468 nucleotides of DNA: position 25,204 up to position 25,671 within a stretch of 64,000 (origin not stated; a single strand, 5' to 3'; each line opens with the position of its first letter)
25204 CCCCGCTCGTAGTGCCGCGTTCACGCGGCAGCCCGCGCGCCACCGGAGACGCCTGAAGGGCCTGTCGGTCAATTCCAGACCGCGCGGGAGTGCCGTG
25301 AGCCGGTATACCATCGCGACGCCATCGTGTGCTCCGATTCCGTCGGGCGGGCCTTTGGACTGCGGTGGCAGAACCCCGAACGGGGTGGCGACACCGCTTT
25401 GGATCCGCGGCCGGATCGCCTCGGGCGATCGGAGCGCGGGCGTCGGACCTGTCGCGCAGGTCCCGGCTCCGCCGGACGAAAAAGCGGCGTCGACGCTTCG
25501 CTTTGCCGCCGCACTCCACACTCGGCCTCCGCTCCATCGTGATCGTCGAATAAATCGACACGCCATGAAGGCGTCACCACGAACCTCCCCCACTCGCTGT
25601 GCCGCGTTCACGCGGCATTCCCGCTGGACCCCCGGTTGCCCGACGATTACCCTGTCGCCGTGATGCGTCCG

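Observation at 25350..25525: About 175-nt structured repeat element present twice in the window (second copy 63675-63845), with a conserved long-range stem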

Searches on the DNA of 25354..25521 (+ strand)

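Call 68: build_rna_model(alignment_id=A3)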
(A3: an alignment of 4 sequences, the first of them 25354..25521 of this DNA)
Model R1 built from alignment A3 (4 sequences, 169 columns); structure: RNAalifold consensus.
model positions 168; base pairs 60; branch points 4; effective number of sequences 0.66; information 0.59 bits per position. Calibrated on 0.2 Mb of random sequence (short: E-values are rough).
structure used (alignment columns):
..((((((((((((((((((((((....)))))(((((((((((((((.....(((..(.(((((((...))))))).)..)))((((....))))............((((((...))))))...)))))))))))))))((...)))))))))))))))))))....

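Call 70: search_with_rna_model(model_id=R1, sources=[window, L001, L002, L003, L004, L005, L007, L008, L009, L010, L011, L013, L014, L016, L017, L018, L019, L023, L024, L026, L027, L028, L029, L031, L032, L033, L034, L035, L036, L037, L039, L040, L043, L044, L045, L046, L047, L048, L049, L050, L051, L052, L053, L054, L055, L057, L058, L059, L060, L061, L062, L063, L064, L065, L066, L067, L068, L069, L071, L072, L073, L074, L075, L076, L077, L079, L080, L081, L082, L084, L085, L086, L087, L088, L089, L091, L092, L094, L095, L097, L098, L099, L100, L101, L102, L103, L104, L105, L106, L107, L108, L110, L111, L112, L113, L117, L118, L120, L121, L122], max_evalue=0.001, make_alignment=true)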
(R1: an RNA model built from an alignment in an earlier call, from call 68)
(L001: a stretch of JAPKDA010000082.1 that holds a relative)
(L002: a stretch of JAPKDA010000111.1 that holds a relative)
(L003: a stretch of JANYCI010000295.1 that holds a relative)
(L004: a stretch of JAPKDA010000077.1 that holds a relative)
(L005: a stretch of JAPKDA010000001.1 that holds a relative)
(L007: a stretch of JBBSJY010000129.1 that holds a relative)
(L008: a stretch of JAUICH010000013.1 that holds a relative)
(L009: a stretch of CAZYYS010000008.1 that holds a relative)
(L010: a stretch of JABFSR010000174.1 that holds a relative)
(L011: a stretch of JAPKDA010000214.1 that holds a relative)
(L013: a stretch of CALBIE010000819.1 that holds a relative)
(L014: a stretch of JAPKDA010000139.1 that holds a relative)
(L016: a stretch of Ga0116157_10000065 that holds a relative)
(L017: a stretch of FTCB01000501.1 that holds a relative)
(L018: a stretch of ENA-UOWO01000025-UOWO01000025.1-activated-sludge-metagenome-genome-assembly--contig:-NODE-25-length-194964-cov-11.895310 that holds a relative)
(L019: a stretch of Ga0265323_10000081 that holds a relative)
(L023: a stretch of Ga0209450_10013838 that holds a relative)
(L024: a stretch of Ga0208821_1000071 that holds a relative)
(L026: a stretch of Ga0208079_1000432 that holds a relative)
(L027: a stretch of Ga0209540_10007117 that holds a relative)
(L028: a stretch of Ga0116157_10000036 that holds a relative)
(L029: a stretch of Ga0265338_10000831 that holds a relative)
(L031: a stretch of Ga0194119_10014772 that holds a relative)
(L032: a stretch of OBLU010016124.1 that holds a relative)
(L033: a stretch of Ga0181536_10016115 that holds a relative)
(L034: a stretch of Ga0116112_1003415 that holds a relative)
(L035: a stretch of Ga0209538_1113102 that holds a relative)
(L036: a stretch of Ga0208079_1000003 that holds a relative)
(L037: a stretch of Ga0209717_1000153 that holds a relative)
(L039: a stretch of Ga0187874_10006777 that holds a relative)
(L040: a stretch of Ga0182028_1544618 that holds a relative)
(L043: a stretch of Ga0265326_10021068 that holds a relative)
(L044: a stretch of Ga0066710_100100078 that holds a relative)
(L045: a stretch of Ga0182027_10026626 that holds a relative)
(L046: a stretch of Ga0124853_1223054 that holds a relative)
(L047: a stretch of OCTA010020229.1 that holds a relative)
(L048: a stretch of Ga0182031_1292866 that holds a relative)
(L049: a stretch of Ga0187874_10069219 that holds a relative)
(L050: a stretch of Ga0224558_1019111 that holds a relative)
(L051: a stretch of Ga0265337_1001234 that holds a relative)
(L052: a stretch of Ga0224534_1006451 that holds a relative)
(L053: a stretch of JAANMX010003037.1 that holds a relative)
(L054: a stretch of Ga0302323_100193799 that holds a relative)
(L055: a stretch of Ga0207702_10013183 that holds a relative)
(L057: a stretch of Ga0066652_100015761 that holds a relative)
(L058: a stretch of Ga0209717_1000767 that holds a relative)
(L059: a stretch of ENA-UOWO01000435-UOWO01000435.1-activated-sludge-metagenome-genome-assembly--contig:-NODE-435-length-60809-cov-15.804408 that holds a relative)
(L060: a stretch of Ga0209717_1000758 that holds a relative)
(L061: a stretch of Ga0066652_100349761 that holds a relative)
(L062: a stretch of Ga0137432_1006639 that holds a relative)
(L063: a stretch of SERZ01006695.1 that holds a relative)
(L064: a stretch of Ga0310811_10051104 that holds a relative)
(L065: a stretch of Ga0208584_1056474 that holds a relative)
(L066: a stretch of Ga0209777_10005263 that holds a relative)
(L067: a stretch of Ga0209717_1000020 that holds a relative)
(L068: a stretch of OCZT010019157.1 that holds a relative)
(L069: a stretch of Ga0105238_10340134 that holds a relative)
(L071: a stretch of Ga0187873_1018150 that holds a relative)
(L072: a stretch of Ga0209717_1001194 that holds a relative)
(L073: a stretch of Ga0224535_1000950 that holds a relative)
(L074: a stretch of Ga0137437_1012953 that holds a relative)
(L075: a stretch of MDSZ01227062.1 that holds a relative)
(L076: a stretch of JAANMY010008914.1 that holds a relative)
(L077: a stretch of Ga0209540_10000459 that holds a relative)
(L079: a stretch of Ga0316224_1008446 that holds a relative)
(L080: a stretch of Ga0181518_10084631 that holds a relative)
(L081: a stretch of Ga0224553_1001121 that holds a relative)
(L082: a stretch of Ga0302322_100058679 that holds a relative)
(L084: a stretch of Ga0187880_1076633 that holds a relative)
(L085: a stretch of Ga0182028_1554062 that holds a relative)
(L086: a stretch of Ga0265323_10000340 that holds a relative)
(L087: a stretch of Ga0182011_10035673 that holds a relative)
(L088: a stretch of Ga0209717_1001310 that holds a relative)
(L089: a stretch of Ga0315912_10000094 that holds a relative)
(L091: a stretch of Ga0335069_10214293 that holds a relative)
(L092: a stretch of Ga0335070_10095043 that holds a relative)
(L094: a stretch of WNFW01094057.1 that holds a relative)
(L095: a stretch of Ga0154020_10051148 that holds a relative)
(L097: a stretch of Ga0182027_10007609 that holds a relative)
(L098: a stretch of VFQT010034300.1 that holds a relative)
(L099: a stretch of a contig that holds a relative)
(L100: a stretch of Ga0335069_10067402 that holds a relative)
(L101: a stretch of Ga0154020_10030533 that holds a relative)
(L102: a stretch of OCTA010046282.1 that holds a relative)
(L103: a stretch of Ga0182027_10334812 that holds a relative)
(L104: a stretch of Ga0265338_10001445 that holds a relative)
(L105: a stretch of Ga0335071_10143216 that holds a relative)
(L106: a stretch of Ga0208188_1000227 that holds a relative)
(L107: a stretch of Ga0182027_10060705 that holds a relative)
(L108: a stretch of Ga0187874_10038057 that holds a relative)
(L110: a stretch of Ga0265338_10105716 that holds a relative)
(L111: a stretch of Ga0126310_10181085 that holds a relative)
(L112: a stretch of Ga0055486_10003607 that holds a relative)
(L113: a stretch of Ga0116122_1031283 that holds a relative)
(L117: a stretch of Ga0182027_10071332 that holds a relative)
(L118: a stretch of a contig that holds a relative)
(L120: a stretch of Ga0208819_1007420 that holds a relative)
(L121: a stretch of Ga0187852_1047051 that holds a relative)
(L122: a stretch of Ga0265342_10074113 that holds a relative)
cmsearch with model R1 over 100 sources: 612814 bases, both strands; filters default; matches with E-value up to 0.001: 187.
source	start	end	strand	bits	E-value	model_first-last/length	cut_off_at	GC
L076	4211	4378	-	188.5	1.3e-36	1-168/168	no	0.71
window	63679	63839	+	180.2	6.7e-35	1-168/168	no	0.71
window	25354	25521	+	170.4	7.2e-33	1-168/168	no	0.71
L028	1401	1545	-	104.1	3.7e-19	1-168/168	no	0.69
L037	5994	6138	-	103.3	5.5e-19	1-168/168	no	0.7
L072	3156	3300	+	102.7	7.3e-19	1-168/168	no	0.7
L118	1667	1811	-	102.6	7.7e-19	1-168/168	no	0.68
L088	4253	4397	+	101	1.6e-18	1-168/168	no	0.7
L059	1714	1858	-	100.5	2.1e-18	1-168/168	no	0.71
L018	1662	1806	-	99.3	3.6e-18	1-168/168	no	0.71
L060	918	1062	-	98.8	4.6e-18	1-168/168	no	0.72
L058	3921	4065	-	97.3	9.4e-18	1-168/168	no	0.7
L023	890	1016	+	89.1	4.8e-16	1-168/168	no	0.65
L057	4703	4842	+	82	1.4e-14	1-168/168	no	0.61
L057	4702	4841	-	79.9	3.9e-14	1-168/168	no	0.61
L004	3394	3528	+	76.1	2.4e-13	1-168/168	no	0.64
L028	1402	1546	+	73.8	6.8e-13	1-168/168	no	0.69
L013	1812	2016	-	72.9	1e-12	1-168/168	no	0.66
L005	3600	3736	-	72.8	1.1e-12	1-168/168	no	0.64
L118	1668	1812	+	71.9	1.7e-12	1-168/168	no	0.69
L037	5995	6139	+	71.6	2e-12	1-168/168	no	0.7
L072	3155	3299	-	71.2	2.4e-12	1-168/168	no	0.7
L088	4252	4396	-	70.1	4e-12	1-168/168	no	0.7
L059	1715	1859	+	67.5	1.4e-11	1-168/168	no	0.72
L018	1663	1807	+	66.6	2.2e-11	1-168/168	no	0.72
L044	458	596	+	66.6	2.2e-11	1-168/168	no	0.65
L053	8200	8348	+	64.7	5.4e-11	1-168/168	no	0.7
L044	457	595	-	64.5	5.7e-11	1-168/168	no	0.65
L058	3922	4066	+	63.8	8.1e-11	1-168/168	no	0.71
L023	889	1015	-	62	1.9e-10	1-168/168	no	0.65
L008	5363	5648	-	61.7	2.2e-10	1-168/168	no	0.6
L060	919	1063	+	60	5e-10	1-168/168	no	0.72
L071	322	429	+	59.6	6.1e-10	1-168/168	no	0.66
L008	5364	5649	+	59.5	6.4e-10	1-168/168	no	0.6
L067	3189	3332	-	59.1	7.5e-10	1-168/168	no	0.72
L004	3393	3527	-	58.2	1.2e-09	1-168/168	no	0.64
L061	1023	1150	+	56.9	2.2e-09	1-168/168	no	0.62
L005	3601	3737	+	56.4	2.8e-09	1-168/168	no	0.64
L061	1022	1149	-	55.9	3.5e-09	1-168/168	no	0.62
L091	130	248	-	55.6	4e-09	1-168/168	no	0.68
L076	4212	4379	+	54.1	8.4e-09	1-168/168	no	0.72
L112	1774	1882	+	53.6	1.1e-08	1-168/168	no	0.6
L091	131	249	+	53.4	1.2e-08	1-168/168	no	0.68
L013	1813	2017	+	50.1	5.7e-08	1-168/168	no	0.66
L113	15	114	+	47.9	1.6e-07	1-168/168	no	0.6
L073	6486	6585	-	47.6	1.8e-07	1-168/168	no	0.63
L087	2615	2714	-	47.1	2.3e-07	1-168/168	no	0.64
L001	5850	6013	+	46.9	2.6e-07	1-168/168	no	0.63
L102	3225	3324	+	46.7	2.8e-07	1-168/168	no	0.62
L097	4697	4796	+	46.6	2.9e-07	1-168/168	no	0.65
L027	5764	5863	+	46.6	2.9e-07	1-168/168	no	0.65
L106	2262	2361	-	46.6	2.9e-07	1-168/168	no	0.65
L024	1852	1951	-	46.6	3e-07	1-168/168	no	0.66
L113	14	113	-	46.5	3.1e-07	1-168/168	no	0.6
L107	3049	3148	-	46.5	3.2e-07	1-168/168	no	0.65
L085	150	249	-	46.4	3.2e-07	1-168/168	no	0.62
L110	1454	1553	+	46.3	3.3e-07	1-168/168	no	0.61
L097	4696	4795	-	46.3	3.4e-07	1-168/168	no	0.65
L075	380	502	-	45.9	4.1e-07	1-168/168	no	0.59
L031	6558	6658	+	45.8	4.3e-07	1-168/168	no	0.64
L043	1695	1795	-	45.7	4.5e-07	1-168/168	no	0.65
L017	1758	1928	+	45.4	5.2e-07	1-168/168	no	0.6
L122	306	405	-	45.3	5.5e-07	1-168/168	no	0.63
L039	6955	7054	+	44.7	7.2e-07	1-168/168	no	0.67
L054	209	297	-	44.6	7.6e-07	1-168/168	no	0.66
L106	2437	2536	-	44.5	8.2e-07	1-168/168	no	0.64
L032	2422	2545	-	44.4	8.2e-07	1-168/168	no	0.6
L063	475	574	-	44.4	8.5e-07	1-168/168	no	0.68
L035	232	356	+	44.2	9.4e-07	1-168/168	no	0.65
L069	150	319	+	43.9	1.1e-06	1-168/168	no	0.62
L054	210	298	+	43.9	1.1e-06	1-168/168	no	0.66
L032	2423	2546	+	43.8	1.1e-06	1-168/168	no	0.6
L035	231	355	-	43.8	1.1e-06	1-168/168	no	0.65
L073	6487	6586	+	43.5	1.3e-06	1-168/168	no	0.63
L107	3050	3149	+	43.5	1.3e-06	1-168/168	no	0.64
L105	946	1045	-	43.4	1.3e-06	1-168/168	no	0.61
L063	476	575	+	43.4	1.3e-06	1-168/168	no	0.68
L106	2263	2362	+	43.4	1.3e-06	1-168/168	no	0.65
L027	5763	5862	-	43.4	1.3e-06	1-168/168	no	0.65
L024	1853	1952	+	43.4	1.4e-06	1-168/168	no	0.66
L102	3224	3323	-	43.3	1.4e-06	1-168/168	no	0.62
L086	10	109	+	43.2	1.5e-06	1-168/168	no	0.65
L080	1077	1176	+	43.2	1.5e-06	1-168/168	no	0.64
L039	6954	7053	-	43.2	1.5e-06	1-168/168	no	0.67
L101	2019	2142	-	43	1.6e-06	1-168/168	no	0.64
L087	2616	2715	+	42.8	1.8e-06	1-168/168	no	0.65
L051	11085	11184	-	42.8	1.8e-06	1-168/168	no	0.66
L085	151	250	+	42.6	2e-06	1-168/168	no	0.62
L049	37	136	+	42.5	2.1e-06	1-168/168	no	0.67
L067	3190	3333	+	42.5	2.1e-06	1-168/168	no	0.73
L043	1696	1796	+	42.4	2.2e-06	1-168/168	no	0.65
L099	1327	1427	-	42.2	2.4e-06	1-168/168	no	0.63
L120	978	1077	+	42.1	2.5e-06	1-168/168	no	0.62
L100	1575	1674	-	42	2.6e-06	1-168/168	no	0.65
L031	6557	6657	-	41.8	2.9e-06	1-168/168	no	0.64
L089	5592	5691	-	41.6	3.3e-06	1-168/168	no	0.62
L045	875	974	-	41.5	3.4e-06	1-168/168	no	0.64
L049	36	135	-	41.3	3.7e-06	1-168/168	no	0.67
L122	307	406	+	41.3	3.7e-06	1-168/168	no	0.63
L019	4387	4486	-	41.3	3.7e-06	1-168/168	no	0.69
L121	421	545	-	41.1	4e-06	1-168/168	no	0.62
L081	4268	4405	+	41.1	4e-06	1-168/168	no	0.66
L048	879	985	-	41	4.2e-06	1-168/168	no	0.55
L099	1328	1428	+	41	4.3e-06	1-168/168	no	0.64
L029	3757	3856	+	40.9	4.4e-06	1-168/168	no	0.68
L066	1076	1175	+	40.7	5e-06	1-168/168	no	0.67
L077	5969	6068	-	40.5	5.4e-06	1-168/168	no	0.64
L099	161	261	+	40.4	5.7e-06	1-168/168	no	0.63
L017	1757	1927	-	40.3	6e-06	1-168/168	no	0.6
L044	157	277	+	40.3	6e-06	1-168/168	no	0.67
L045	876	975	+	40.2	6.1e-06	1-168/168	no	0.64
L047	2312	2441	+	40.2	6.2e-06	1-168/168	no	0.65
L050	3046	3145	+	40.1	6.4e-06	1-168/168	no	0.67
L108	502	601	-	40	6.8e-06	1-168/168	no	0.65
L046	359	460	-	39.9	7e-06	1-168/168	no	0.64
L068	5720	5818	+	39.8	7.5e-06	1-168/168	no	0.66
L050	3045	3144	-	39.8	7.6e-06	1-168/168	no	0.67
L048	880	986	+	39.6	8.2e-06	1-168/168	no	0.55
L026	6553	6652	-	39.5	8.6e-06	1-168/168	no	0.61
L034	4724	4825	+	39.4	9.2e-06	1-168/168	no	0.65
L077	5970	6069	+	39.4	9.2e-06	1-168/168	no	0.64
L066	1075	1174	-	39.3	9.3e-06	1-168/168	no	0.68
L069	149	318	-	39.3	9.4e-06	1-168/168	no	0.61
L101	2020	2143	+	39.3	9.4e-06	1-168/168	no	0.64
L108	503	602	+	39.3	9.4e-06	1-168/168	no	0.65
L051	11086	11185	+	39.3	9.7e-06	1-168/168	no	0.66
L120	977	1076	-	39.2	1e-05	1-168/168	no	0.62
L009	1758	1857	+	39.1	1.1e-05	1-168/168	no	0.66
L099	160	260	-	39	1.1e-05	1-168/168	no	0.63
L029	3756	3855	-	39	1.1e-05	1-168/168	no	0.68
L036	3334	3433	-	39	1.1e-05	1-168/168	no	0.62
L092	48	180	-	39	1.1e-05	1-168/168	no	0.65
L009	1757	1856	-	38.8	1.2e-05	1-168/168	no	0.67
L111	1039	1148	-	38.8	1.2e-05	1-168/168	no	0.61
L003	1201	1325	-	38.8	1.2e-05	1-168/168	no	0.65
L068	5719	5817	-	38.7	1.3e-05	1-168/168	no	0.67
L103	1177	1314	+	38.6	1.3e-05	1-168/168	no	0.68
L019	4388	4487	+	38.5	1.4e-05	1-168/168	no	0.69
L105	947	1046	+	38.4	1.5e-05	1-168/168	no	0.61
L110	1453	1552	-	38.4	1.5e-05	1-168/168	no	0.62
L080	1076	1175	-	38.2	1.6e-05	1-168/168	no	0.64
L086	9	108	-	38.1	1.7e-05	1-168/168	no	0.65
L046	360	461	+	38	1.7e-05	1-168/168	no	0.64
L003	1202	1326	+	38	1.7e-05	1-168/168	no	0.65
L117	2734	2833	+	37.8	1.9e-05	1-168/168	no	0.64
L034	4723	4824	-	37.8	1.9e-05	1-168/168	no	0.66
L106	2438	2537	+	37.8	2e-05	1-168/168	no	0.64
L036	3335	3434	+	37.7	2e-05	1-168/168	no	0.62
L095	4067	4172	-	37.5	2.3e-05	1-168/168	no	0.63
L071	321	428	-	37.4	2.4e-05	1-168/168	no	0.66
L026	6554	6653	+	37.3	2.4e-05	1-168/168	no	0.61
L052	3969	4098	+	37.2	2.6e-05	1-168/168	no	0.64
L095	4068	4173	+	37.1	2.7e-05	1-168/168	no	0.63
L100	1576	1675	+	36.8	3.2e-05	1-168/168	no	0.65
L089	5593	5692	+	36.7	3.3e-05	1-168/168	no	0.62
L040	2180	2277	+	36.5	3.7e-05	1-168/168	no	0.63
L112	1773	1881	-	36.4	3.7e-05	1-168/168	no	0.6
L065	131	230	-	36.3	4e-05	1-168/168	no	0.64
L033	3248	3377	-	36.3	4e-05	1-168/168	no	0.65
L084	242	371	+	36.3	4e-05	1-168/168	no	0.67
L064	129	228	+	36.2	4.2e-05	1-168/168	no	0.61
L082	2992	3091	+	36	4.5e-05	1-168/168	no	0.64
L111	1040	1149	+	35.9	4.7e-05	1-168/168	no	0.61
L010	2828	2927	-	35.9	4.8e-05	1-168/168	no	0.65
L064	128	227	-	35.8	5e-05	1-168/168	no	0.6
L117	2733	2832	-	35.5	5.7e-05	1-168/168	no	0.64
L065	132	231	+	35.5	5.8e-05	1-168/168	no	0.64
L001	5849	6012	-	34.4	9.7e-05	1-168/168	no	0.63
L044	2895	3038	-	34.4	0.0001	1-168/168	no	0.6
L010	2829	2928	+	33.5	0.00015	1-168/168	no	0.66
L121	422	546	+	33.2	0.00017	1-168/168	no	0.62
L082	2991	3090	-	32.5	0.00024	1-168/168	no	0.64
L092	49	181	+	32.5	0.00025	1-168/168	no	0.65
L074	2239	2340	-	31.5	0.00038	1-168/168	no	0.62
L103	1176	1313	-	31.5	0.0004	1-168/168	no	0.68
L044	156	276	-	31.4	0.00041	1-168/168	no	0.67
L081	4267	4404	-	31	0.00051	1-168/168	no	0.66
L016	2291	2347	+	30.9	0.00051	1-168/168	no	0.61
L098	838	976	+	30.8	0.00055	1-168/168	no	0.62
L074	2240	2341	+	30.7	0.00057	1-168/168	no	0.62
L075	381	503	+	30.1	0.00075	1-168/168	no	0.59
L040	2179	2276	-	30.1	0.00077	1-168/168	no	0.63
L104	3863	3962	+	30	0.00078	1-168/168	no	0.64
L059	290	346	-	30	0.0008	1-168/168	no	0.67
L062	153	251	+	30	0.0008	1-168/168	no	0.62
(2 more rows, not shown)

Alignment A4: 150 matches aligned to the model, 484 columns, each read 5' to 3' on its own strand. Consensus structure (alignment columns), stored with it:
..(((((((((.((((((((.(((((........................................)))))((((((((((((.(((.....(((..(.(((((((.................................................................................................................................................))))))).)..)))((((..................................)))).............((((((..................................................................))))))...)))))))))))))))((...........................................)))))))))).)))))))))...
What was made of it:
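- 25354..25521 (+): Copy 1, core element. Helices: P1 25356-25372/25502-25518; branch hairpin P2 25373-25386; P3 25389-25400/25481-25492; inner hairpins 25404-25440 and 25441-25478. The 3' arm is of the diverged 'R' type. The covariance model scores it at 170 bits (call 70).
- Tried and rejected: The covariance model R1 and its search (calls 68, 70) matched both strands of almost every element.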
